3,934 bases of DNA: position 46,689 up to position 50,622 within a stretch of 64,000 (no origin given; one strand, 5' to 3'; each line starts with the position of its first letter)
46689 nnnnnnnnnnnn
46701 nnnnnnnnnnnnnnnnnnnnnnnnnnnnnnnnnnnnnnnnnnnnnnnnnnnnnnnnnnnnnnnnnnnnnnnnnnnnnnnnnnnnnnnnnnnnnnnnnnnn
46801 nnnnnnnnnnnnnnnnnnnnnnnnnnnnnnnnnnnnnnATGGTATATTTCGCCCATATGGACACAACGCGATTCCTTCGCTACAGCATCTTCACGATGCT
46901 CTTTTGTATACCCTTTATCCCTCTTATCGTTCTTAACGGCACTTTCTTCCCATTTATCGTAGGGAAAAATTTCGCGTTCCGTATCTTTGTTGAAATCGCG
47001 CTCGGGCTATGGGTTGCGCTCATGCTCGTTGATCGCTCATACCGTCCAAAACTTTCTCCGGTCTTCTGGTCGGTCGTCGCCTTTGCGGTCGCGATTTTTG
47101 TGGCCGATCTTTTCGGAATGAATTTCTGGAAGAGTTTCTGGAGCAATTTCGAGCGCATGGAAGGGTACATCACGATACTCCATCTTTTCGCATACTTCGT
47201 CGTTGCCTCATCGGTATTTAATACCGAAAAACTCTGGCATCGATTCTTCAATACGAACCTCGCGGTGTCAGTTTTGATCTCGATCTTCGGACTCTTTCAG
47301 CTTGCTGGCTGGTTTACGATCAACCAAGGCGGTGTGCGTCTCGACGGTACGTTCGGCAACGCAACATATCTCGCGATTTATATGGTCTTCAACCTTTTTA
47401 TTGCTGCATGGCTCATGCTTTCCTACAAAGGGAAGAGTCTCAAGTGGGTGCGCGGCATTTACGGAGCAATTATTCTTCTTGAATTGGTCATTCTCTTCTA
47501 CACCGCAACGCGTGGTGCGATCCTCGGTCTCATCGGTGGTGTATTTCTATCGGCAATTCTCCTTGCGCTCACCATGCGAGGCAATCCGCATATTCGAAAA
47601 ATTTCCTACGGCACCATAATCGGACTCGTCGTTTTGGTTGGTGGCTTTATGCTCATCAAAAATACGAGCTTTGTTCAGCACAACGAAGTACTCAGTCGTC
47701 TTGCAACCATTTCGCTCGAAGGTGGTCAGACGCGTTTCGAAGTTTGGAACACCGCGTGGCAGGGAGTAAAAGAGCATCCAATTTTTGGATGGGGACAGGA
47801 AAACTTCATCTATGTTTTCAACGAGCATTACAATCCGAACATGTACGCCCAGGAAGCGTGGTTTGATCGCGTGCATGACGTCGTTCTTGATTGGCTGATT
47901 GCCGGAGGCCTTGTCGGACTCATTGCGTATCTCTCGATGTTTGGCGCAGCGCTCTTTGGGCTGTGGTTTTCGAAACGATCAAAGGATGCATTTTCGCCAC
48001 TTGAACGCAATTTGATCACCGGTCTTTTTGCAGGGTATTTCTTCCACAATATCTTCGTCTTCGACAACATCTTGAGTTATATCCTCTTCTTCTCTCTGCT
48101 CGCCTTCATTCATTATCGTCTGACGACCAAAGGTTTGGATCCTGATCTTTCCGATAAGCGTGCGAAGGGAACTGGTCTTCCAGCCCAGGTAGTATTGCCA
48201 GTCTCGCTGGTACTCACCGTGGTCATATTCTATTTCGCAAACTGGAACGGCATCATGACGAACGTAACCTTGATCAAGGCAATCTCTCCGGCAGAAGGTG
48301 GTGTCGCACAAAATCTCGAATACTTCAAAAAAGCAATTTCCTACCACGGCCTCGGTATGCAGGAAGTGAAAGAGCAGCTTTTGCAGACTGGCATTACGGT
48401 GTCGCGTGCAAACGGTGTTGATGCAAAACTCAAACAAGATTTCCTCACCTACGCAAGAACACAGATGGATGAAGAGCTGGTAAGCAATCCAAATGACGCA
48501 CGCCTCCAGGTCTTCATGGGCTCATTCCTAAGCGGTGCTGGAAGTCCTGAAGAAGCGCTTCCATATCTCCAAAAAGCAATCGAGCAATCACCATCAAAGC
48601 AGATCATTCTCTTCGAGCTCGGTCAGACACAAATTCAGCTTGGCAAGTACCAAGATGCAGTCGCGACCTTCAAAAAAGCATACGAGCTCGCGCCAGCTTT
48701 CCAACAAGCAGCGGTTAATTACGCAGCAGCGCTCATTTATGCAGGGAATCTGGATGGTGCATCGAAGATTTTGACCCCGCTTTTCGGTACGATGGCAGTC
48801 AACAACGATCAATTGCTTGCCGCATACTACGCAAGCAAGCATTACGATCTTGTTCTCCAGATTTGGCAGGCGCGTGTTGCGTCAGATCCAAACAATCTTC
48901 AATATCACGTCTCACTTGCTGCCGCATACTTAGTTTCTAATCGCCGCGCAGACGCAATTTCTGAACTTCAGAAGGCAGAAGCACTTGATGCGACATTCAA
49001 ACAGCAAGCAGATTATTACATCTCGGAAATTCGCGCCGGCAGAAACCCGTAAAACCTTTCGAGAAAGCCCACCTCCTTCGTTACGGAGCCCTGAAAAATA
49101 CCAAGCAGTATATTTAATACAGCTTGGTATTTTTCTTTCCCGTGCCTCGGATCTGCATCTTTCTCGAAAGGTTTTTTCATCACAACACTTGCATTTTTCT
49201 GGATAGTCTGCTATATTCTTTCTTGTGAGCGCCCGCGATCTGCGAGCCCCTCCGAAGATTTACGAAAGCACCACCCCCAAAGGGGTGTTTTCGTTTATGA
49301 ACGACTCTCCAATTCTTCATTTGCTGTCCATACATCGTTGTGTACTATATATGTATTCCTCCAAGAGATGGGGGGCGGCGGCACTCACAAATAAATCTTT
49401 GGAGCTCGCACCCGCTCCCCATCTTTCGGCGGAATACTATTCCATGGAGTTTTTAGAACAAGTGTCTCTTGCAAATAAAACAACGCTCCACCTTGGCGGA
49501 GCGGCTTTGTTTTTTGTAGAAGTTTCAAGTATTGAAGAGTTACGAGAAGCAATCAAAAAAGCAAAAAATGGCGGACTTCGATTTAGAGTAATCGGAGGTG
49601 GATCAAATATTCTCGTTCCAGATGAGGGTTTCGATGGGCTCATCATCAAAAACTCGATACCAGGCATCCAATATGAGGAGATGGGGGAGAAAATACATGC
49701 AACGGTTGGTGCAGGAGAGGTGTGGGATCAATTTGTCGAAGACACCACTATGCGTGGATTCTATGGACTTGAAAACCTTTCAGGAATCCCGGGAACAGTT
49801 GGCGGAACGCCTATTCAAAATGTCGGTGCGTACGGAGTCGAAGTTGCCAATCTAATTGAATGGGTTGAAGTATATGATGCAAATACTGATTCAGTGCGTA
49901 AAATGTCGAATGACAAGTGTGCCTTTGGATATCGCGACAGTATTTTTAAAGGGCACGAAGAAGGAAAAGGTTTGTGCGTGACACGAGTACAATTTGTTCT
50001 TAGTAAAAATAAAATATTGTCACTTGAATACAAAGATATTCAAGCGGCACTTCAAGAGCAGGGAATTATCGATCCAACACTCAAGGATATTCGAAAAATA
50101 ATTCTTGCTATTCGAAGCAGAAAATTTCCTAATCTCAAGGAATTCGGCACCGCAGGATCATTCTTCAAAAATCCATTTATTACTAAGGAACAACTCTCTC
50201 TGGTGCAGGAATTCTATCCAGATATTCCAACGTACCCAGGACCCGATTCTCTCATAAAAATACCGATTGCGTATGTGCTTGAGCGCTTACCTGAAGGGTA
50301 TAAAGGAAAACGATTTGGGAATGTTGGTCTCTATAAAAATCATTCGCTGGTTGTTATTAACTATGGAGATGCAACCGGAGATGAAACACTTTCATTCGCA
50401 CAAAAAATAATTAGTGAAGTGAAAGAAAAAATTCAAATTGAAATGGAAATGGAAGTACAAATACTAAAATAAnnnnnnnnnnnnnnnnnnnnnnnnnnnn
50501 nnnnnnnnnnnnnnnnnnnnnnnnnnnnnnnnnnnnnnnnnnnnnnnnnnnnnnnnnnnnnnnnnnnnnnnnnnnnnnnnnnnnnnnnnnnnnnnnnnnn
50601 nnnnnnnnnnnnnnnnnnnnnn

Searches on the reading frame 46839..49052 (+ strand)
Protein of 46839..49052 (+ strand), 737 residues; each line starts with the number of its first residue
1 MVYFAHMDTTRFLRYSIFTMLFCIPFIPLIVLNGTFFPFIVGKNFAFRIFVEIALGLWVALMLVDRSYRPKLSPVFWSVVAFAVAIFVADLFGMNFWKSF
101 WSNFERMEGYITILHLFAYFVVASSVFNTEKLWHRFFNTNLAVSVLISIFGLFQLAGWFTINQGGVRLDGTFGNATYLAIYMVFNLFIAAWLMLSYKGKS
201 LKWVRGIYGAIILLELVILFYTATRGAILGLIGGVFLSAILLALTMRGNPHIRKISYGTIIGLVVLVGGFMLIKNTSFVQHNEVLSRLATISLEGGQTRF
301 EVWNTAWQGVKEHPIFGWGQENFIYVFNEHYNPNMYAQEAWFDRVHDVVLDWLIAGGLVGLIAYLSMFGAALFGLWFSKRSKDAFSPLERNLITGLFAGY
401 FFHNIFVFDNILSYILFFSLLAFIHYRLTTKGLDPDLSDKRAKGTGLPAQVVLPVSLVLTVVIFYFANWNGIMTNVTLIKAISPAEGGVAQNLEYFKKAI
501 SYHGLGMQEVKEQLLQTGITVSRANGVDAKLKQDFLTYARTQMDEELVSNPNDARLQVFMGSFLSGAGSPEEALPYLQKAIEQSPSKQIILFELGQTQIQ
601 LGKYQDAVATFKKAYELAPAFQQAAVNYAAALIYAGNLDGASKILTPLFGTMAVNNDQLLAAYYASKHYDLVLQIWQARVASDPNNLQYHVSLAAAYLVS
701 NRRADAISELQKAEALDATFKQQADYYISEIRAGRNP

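Call 61: search_protein_families(library=pfam, proteins=[window:46839-49052:+], max_evalue=0.0001)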
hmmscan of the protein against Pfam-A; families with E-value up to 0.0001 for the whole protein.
window:46839-49052:+ (737 aa): 12 families
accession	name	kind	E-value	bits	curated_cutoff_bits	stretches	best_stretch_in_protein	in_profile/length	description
PF04932.20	Wzy_C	-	1e-18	68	31.7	1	211-365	2-149/149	O-Antigen ligase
PF14559.12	TPR_19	-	2.5e-13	50.6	25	2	599-647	2-50/68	Tetratricopeptide repeat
PF13432.12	TPR_16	-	2.2e-11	44.4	32.7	1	566-619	9-62/65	Tetratricopeptide repeat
PF13424.12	TPR_12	-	1.4e-10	41.6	30.1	1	554-619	3-76/77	Tetratricopeptide repeat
PF13181.12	TPR_8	-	2.3e-10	40.2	25.7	1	591-620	4-33/34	Tetratricopeptide repeat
PF07719.23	TPR_2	-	1.3e-09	37.8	27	1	590-620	3-33/34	Tetratricopeptide repeat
PF00515.34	TPR_1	-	3.8e-09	36.4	27.8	0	591-619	4-32/34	Tetratricopeptide repeat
PF13428.12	TPR_14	-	1.1e-08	35.4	23.5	0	555-596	2-43/44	Tetratricopeptide repeat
PF23914.1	TPR_CcmH_CycH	-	9.9e-07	29.2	42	1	583-677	45-145/158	Cytochrome c-type biogenesis protein H TPR domain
PF13431.12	TPR_17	-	1.1e-06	28.9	24.4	0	577-608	2-33/34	Tetratricopeptide repeat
PF14561.12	TPR_20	-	3.4e-06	27.7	25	0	676-721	11-56/90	Tetratricopeptide repeat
PF12895.13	ANAPC3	-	4.2e-06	27.4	27.2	0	551-613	20-81/82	Anaphase-promoting complex, cyclosome, subunit 3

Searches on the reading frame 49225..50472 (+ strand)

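Call 61: search_protein_families(library=pfam, proteins=[window:49225-50472:+], max_evalue=0.0001)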
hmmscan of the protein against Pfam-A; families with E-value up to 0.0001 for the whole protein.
window:49225-50472:+ (415 aa): 2 families
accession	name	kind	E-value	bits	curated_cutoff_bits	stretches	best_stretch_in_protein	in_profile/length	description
PF01565.28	FAD_binding_4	-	2e-23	83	26.4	1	96-220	3-132/139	FAD binding domain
PF02873.21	MurB_C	-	2.9e-17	63.1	27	1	289-414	2-99/99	UDP-N-acetylenolpyruvoylglucosamine reductase, C-terminal domain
